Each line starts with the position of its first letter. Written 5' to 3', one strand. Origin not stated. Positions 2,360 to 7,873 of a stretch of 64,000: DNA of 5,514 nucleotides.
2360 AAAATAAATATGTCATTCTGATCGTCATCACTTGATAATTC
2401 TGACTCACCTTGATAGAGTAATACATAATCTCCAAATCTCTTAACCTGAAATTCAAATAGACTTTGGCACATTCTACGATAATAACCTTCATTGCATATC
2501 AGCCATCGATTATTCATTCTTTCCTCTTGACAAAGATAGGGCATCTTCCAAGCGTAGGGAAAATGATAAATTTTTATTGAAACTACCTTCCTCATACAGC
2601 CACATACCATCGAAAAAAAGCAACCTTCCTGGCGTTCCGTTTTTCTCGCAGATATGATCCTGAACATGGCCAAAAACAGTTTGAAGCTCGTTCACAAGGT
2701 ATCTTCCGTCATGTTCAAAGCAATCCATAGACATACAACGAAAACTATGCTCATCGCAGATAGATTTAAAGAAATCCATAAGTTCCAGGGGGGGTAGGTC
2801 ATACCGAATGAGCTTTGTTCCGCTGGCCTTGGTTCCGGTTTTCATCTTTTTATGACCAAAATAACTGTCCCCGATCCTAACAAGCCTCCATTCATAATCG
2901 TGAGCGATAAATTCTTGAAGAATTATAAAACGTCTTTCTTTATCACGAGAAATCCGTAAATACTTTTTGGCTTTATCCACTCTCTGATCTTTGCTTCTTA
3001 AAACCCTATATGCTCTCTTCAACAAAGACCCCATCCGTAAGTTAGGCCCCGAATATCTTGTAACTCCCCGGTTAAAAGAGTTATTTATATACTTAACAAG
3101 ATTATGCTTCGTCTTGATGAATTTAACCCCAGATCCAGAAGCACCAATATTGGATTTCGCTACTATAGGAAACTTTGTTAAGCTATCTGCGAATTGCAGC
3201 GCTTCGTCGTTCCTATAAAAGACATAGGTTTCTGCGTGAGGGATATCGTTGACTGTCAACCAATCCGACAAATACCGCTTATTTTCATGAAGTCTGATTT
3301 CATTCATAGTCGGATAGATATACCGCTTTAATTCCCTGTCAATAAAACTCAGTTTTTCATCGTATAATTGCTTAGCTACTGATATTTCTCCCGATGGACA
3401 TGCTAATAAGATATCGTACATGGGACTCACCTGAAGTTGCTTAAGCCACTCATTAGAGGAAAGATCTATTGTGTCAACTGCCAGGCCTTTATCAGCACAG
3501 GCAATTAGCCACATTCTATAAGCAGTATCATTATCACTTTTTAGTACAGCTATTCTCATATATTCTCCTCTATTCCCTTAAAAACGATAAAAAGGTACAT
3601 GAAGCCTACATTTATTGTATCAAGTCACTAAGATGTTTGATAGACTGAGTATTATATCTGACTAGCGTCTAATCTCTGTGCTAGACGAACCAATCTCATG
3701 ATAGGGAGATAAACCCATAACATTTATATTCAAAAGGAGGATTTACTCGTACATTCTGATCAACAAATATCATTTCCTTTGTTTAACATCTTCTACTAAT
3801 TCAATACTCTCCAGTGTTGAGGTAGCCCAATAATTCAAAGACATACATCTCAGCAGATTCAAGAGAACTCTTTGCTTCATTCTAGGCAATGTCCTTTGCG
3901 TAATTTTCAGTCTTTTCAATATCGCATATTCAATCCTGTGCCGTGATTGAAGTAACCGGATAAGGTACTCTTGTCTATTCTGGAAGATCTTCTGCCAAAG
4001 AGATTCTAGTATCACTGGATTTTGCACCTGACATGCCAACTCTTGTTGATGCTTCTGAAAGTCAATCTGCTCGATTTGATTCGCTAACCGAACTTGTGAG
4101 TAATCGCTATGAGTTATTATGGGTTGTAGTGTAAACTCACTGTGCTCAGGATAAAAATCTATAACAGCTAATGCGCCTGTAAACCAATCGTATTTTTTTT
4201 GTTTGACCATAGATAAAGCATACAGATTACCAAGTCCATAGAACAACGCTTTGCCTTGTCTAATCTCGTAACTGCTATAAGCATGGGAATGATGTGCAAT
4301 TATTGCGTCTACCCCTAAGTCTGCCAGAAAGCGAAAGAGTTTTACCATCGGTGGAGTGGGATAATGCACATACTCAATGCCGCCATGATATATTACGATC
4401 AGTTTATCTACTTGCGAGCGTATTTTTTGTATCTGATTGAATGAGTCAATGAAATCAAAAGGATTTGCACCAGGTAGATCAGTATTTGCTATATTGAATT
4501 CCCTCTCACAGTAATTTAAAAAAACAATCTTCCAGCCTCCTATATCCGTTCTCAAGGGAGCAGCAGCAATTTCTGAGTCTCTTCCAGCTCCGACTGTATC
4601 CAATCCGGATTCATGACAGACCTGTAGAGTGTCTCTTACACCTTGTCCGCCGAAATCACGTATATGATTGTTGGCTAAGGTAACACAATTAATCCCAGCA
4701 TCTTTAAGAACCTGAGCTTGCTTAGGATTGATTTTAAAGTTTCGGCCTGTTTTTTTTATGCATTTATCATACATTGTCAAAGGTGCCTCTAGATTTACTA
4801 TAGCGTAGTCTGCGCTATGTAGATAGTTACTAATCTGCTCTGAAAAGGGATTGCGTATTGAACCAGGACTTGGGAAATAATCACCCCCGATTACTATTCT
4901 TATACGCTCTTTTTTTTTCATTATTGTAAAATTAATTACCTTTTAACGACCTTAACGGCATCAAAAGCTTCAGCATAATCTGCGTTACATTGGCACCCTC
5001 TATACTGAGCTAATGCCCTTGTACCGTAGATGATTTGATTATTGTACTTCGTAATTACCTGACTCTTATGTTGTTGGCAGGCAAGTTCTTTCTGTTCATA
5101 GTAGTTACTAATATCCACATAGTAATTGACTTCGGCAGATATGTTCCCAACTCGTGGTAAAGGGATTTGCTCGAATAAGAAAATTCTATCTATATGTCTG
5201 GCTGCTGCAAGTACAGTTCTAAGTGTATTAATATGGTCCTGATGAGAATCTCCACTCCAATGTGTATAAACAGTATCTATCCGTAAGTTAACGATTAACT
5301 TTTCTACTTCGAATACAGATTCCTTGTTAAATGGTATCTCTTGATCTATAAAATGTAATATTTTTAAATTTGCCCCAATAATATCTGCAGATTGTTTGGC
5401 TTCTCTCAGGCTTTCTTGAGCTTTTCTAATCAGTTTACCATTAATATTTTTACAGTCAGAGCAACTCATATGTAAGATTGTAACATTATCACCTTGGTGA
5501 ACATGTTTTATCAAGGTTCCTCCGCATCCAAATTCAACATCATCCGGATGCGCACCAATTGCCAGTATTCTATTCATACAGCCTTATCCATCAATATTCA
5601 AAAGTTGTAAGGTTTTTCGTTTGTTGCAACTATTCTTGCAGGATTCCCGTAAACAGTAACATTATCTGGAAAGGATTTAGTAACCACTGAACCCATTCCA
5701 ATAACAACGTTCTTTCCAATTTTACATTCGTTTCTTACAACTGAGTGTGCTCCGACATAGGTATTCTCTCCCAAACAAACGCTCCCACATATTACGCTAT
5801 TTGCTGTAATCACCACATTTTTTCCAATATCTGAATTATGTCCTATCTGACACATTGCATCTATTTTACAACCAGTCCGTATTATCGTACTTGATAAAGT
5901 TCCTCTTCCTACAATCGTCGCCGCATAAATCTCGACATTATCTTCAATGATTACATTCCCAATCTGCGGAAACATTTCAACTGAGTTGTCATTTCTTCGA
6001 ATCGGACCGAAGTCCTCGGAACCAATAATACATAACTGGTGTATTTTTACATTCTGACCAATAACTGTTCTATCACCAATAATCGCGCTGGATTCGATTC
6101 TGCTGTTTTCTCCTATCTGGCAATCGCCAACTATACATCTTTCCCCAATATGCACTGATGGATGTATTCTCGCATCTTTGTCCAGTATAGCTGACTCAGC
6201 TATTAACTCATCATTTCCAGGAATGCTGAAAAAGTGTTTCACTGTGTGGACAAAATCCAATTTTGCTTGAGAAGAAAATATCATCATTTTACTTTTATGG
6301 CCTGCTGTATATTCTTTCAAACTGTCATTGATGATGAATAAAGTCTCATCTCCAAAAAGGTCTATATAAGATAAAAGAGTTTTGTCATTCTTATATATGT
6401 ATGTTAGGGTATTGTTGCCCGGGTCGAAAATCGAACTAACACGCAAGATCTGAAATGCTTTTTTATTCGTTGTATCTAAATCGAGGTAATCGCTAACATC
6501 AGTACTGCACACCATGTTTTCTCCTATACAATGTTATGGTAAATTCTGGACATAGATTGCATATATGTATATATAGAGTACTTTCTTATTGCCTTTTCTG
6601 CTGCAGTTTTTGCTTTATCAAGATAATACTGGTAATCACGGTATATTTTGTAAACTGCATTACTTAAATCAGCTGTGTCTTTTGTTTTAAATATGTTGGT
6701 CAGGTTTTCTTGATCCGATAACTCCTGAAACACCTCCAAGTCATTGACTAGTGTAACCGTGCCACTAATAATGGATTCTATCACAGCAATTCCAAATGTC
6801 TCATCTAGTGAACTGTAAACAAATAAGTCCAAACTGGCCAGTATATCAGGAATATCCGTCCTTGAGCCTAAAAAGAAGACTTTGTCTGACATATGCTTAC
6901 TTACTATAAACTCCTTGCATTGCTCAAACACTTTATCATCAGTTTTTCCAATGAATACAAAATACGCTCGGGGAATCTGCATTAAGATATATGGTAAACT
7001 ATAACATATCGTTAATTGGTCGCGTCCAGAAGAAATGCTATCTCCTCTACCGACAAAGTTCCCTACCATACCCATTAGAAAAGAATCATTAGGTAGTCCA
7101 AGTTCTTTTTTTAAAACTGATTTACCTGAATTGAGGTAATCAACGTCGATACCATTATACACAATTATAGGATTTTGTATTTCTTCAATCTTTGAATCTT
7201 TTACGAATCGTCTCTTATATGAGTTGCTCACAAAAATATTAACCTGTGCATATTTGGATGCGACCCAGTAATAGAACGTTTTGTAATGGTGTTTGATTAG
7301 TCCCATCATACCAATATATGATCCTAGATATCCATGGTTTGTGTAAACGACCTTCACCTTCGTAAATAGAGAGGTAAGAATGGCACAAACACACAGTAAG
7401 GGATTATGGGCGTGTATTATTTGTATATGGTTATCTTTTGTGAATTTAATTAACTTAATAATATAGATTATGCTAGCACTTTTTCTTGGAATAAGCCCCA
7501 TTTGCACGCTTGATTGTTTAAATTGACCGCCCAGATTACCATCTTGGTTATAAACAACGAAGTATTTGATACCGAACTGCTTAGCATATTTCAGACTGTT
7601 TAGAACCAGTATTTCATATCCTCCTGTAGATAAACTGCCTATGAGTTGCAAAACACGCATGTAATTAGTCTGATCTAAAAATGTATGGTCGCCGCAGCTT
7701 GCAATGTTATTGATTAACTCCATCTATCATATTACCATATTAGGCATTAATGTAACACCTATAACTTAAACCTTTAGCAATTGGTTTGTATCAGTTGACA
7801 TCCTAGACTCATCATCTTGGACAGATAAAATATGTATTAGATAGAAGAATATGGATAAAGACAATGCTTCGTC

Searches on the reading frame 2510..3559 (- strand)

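Call 32: search_protein_families(library=pfam, proteins=[window:2510-3559:-], max_evalue=0.001)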
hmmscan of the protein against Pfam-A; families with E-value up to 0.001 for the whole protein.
window:2510-3559:- (349 aa): 1 family
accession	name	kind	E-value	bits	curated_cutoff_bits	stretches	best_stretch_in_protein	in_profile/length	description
PF02786.22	CPSase_L_D2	-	0.00075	19.5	19.8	0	114-176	24-85/211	Carbamoyl-phosphate synthase L chain, ATP binding domain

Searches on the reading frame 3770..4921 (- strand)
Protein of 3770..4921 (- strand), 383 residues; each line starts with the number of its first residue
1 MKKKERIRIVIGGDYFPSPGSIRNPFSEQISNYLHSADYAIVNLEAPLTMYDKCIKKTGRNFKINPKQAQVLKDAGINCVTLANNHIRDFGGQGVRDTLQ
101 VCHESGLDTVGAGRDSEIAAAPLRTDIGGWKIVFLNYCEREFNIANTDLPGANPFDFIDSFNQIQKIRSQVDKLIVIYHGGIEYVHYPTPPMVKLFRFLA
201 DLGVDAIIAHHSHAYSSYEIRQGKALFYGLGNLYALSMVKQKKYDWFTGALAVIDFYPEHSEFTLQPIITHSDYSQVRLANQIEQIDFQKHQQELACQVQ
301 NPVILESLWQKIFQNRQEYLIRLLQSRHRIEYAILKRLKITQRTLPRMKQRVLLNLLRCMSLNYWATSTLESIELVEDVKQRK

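Call 32: search_protein_families(library=pfam, proteins=[window:3770-4921:-], max_evalue=0.001)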
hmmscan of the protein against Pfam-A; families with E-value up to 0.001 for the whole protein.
window:3770-4921:- (383 aa): 1 family
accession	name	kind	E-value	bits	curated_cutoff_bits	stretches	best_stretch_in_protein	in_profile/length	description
PF09587.15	PGA_cap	-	6.3e-51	173.8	27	1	23-234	26-252/255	Bacterial capsule synthesis protein PGA_cap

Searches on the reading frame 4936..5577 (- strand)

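Call 32: search_protein_families(library=pfam, proteins=[window:4936-5577:-], max_evalue=0.001)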
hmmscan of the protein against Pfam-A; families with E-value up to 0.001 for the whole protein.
window:4936-5577:- (213 aa): 1 family
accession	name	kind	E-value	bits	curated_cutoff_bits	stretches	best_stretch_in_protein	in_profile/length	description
PF02585.22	PIG-L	-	5.6e-22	79.1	28.2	1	5-125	1-128/129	GlcNAc-PI de-N-acetylase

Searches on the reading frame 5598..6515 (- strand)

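Call 32: search_protein_families(library=pfam, proteins=[window:5598-6515:-], max_evalue=0.001)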
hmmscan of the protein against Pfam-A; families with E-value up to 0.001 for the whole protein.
window:5598-6515:- (305 aa): 8 families
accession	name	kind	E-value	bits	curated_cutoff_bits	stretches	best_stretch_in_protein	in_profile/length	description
PF00132.30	Hexapep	-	1.1e-27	94.9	27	3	249-280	5-36/36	Bacterial transferase hexapeptide (six repeats)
PF25084.1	LbH_EIF2B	-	2.4e-14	53.7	54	2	105-166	36-95/105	EIF2B subunit epsilon LbH domain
PF25247.1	LbH_GLGC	-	4.1e-11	43.4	27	1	200-299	6-103/135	GLGC left-handed parallel beta-helix domain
PF14602.12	Hexapep_2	-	1.3e-07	31.6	27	0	248-280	4-34/34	Hexapeptide repeat of succinyl-transferase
PF25087.1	GMPPB_C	-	2.2e-05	24.5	39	0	111-160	42-91/110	GMPPB C-terminal domain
PF24894.1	Hexapep_GlmU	-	3.9e-05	24.1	23.3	0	108-158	34-83/104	GlmU-like, C-terminal hexapeptide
PF21711.3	DCTN5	-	7.7e-05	22.9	40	0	117-167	87-137/182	Dynactin subunit 5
PF07959.18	Fucose_pyrophosphorylase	-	0.00082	18.9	34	0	113-164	288-341/418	Fucose pyrophosphorylase domain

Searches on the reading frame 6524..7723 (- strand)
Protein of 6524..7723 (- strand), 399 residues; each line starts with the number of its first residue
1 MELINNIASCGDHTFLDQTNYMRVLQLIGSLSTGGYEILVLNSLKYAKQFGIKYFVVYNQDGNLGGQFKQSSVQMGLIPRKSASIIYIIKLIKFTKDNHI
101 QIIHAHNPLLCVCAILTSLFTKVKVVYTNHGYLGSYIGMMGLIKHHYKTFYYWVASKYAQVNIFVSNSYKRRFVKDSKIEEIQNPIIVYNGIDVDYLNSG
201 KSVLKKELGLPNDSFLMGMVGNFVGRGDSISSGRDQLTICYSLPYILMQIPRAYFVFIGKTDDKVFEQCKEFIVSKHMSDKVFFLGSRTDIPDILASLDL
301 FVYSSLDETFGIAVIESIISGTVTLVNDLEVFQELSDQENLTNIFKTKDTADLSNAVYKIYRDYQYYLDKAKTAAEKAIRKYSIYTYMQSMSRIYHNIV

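Call 32: search_protein_families(library=pfam, proteins=[window:6524-7723:-], max_evalue=0.001)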
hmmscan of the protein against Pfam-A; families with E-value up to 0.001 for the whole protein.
window:6524-7723:- (399 aa): 4 families
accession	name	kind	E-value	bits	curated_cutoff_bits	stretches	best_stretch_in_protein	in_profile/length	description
PF13439.12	Glyco_transf_4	-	2.2e-15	57.5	28.5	1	34-195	2-169/170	Glycosyltransferase Family 4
PF00534.26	Glycos_transf_1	-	8.8e-15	55.1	26.4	1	246-371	40-162/172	Glycosyl transferases group 1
PF13692.12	Glyco_trans_1_4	-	3.8e-13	50.4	27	1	243-363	24-142/142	Glycosyl transferases group 1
PF13477.12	Glyco_trans_4_2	-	0.0004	21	23.4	1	38-131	11-108/139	Glycosyl transferase 4-like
